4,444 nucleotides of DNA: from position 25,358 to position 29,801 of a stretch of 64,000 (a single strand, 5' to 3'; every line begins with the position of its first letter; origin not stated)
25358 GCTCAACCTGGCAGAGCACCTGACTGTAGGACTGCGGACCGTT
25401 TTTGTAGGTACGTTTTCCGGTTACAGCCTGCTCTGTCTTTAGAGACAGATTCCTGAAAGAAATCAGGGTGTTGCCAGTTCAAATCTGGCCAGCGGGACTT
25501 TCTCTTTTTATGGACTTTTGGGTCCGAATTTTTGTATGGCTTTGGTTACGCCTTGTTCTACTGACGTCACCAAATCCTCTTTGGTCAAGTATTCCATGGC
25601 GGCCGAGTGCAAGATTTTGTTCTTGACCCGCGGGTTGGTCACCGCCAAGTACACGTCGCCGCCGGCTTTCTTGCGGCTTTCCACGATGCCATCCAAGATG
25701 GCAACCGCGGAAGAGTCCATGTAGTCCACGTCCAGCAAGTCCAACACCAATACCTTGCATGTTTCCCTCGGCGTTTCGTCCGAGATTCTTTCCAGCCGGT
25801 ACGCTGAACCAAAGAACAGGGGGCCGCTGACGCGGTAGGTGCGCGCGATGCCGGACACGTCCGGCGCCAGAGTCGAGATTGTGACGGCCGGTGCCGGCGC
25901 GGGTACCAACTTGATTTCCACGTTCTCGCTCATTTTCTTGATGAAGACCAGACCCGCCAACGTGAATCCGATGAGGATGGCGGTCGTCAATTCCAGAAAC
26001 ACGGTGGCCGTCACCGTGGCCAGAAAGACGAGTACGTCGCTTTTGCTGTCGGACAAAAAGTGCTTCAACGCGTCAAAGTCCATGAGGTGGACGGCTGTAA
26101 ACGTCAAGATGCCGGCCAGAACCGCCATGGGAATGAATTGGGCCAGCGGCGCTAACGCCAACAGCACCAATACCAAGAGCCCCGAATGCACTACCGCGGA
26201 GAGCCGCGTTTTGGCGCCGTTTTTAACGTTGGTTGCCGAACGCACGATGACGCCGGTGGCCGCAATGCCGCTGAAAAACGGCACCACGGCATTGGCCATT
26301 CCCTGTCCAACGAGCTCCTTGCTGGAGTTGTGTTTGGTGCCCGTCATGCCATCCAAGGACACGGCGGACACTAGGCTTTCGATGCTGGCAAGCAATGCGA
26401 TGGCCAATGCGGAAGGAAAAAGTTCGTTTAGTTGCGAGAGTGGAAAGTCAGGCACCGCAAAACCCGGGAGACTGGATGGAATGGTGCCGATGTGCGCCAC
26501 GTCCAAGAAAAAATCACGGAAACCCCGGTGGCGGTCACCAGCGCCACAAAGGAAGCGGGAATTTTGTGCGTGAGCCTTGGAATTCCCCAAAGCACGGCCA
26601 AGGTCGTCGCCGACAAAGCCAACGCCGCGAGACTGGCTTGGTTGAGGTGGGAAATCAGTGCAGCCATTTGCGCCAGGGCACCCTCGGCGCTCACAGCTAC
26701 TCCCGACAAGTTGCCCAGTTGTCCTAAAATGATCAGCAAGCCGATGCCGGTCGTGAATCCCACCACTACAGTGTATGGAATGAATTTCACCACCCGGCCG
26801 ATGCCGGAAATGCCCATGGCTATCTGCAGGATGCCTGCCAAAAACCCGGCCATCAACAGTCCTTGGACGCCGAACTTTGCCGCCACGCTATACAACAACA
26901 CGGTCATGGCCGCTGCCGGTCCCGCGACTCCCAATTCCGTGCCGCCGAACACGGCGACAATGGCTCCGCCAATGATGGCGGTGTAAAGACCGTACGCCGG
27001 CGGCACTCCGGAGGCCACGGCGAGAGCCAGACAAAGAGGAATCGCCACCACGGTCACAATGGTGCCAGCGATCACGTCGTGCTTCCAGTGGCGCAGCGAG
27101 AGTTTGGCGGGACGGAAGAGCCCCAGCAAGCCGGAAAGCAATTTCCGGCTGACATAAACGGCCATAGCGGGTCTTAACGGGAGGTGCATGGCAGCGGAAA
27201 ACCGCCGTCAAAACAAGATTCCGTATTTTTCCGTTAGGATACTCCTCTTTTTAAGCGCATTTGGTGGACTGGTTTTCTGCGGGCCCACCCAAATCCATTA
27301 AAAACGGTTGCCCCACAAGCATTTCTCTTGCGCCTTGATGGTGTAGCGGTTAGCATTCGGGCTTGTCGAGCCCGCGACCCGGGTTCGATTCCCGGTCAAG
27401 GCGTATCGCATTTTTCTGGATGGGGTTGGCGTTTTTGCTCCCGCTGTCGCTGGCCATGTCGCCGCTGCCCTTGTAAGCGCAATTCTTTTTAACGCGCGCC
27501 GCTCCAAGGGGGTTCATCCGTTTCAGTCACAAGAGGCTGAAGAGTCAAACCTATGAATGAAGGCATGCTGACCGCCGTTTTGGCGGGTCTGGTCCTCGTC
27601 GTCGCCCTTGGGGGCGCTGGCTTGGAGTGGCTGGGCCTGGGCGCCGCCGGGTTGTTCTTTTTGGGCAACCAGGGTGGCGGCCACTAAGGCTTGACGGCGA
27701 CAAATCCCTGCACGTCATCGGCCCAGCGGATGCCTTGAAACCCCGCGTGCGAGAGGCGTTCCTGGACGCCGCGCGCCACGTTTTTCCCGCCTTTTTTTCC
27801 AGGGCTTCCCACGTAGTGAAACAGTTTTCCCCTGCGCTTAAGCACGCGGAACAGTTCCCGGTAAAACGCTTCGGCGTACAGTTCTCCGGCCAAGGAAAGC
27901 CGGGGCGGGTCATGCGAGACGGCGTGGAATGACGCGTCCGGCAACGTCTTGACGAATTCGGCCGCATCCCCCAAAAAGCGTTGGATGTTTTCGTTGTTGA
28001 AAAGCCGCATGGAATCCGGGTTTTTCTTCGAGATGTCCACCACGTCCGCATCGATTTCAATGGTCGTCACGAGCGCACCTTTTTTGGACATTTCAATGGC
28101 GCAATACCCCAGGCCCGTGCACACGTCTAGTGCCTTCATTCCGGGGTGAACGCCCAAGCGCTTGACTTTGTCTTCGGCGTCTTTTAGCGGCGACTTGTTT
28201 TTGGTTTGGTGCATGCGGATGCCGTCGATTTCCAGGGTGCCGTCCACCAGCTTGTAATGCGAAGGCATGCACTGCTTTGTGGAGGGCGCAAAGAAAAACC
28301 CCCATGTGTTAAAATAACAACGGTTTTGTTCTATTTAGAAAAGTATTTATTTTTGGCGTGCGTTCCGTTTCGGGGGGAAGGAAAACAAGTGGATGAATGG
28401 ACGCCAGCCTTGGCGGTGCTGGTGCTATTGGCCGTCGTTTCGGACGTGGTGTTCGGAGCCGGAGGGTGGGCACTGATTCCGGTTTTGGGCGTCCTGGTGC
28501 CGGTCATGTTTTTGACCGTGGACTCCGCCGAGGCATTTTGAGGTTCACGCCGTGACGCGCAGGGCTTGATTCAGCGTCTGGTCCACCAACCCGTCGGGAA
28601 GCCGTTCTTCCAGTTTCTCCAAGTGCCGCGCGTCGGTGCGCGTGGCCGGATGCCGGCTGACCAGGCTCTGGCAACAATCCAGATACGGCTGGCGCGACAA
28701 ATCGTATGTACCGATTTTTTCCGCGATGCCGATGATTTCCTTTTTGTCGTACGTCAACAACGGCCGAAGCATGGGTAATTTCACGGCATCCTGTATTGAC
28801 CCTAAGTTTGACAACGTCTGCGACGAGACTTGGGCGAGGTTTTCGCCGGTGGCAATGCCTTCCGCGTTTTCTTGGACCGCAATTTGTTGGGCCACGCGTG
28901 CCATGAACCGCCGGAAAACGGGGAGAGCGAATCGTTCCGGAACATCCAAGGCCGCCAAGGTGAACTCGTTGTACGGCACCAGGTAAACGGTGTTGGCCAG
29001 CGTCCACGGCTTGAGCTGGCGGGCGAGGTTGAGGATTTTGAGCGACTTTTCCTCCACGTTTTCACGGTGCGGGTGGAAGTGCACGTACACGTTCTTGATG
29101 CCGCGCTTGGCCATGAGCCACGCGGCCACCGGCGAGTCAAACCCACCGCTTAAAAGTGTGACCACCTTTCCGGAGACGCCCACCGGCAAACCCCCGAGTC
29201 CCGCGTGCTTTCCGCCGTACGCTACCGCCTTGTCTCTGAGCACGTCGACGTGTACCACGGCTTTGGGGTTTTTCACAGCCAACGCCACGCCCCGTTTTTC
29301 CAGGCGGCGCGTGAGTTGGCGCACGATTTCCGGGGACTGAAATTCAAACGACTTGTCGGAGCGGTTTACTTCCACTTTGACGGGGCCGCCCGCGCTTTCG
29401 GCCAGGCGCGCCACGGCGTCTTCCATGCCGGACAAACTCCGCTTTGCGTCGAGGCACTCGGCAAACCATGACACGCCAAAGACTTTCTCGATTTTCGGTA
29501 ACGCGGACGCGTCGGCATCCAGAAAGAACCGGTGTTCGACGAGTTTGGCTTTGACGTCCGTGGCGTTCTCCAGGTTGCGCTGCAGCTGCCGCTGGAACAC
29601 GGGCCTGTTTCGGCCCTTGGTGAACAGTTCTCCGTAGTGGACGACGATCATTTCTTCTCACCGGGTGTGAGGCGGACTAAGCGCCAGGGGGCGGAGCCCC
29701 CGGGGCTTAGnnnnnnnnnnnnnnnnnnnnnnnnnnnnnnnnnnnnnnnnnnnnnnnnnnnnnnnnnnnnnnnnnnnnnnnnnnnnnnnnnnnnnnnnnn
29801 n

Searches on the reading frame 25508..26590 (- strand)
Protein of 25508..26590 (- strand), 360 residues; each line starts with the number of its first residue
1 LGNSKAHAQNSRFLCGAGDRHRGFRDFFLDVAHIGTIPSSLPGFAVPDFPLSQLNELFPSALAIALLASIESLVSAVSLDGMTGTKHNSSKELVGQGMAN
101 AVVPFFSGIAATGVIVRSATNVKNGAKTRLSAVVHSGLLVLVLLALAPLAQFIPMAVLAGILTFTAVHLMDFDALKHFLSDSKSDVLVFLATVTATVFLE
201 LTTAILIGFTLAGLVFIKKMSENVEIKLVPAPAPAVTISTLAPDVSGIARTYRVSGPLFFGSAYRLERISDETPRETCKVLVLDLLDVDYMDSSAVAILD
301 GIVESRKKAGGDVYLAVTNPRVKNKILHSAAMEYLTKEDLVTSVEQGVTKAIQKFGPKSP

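Call 21: search_protein_families(library=pfam, proteins=[window:25508-26590:-], max_evalue=0.001)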
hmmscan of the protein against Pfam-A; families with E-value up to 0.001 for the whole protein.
window:25508-26590:- (360 aa): 3 families
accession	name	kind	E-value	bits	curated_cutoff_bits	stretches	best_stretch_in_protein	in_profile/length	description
PF00916.26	Sulfate_transp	-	1.6e-43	149.4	23.2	1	30-192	217-380/380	Sulfate permease family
PF01740.26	STAS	-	1.7e-15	57.1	22.6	1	250-326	11-88/106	STAS domain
PF16983.11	MFS_MOT1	-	0.00024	21.8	30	1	51-169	7-111/111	Molybdate transporter of MFS superfamily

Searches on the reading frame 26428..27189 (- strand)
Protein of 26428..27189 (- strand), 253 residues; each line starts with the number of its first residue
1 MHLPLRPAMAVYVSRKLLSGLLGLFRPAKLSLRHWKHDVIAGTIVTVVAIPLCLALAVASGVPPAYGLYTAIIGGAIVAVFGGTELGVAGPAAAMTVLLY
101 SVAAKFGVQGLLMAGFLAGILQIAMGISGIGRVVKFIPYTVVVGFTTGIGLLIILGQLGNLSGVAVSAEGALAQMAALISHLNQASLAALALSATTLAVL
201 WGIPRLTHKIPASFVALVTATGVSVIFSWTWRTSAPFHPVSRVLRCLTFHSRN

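Call 65: search_protein_families(library=pfam, proteins=[window:26428-27189:-], max_evalue=0.00001)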
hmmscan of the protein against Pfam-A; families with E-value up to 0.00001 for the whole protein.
window:26428-27189:- (253 aa): 1 family
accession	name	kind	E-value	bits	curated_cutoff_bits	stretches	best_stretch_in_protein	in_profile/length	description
PF00916.26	Sulfate_transp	-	7.8e-40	137.2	23.2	1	36-228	2-203/380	Sulfate permease family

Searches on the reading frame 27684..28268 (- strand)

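Call 21: search_protein_families(library=pfam, proteins=[window:27684-28268:-], max_evalue=0.001)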
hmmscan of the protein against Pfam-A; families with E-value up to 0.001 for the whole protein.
window:27684-28268:- (194 aa): 5 families
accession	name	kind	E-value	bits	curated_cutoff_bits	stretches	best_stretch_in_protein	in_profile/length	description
PF01564.23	Spermine_synth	-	1.5e-08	34.9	22.9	1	67-151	45-130/186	Spermine/spermidine synthase domain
PF13649.12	Methyltransf_25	-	7e-07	30.3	27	1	47-147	2-97/97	Methyltransferase domain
PF03602.21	Cons_hypoth95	-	6.1e-06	26.5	24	1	43-122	42-122/182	Conserved hypothetical protein 95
PF08241.18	Methyltransf_11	-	3.1e-05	25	21.2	1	47-150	1-94/95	Methyltransferase domain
PF13847.12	Methyltransf_31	-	0.00072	19.7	27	0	41-149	2-107/145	Methyltransferase domain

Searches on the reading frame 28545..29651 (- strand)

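Call 12: search_protein_families(library=pfam, proteins=[window:28545-29651:-], max_evalue=0.01)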
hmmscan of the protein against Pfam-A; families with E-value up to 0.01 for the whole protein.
window:28545-29651:- (368 aa): 6 families
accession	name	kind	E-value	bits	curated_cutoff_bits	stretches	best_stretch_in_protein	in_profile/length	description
PF02568.20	ThiI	-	8.7e-52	176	20.5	1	158-351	1-195/197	Thiamine biosynthesis protein (ThiI)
PF22025.1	ThiI_fer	-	1.9e-11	44.7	25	1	1-63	1-71/72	ThiI ferredoxin-like domain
PF02926.22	THUMP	-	1.3e-05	25.9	20.6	1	90-142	25-79/84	THUMP domain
PF06508.19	QueC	-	3.5e-05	23.9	22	1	162-213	1-53/210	Queuosine biosynthesis protein QueC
PF03054.22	tRNA_Me_trans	-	0.0022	18.1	20.6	1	162-203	2-43/202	tRNA methyl transferase HUP domain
PF01171.26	ATP_bind_3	-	0.0065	16.6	27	0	166-312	5-158/182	PP-loop family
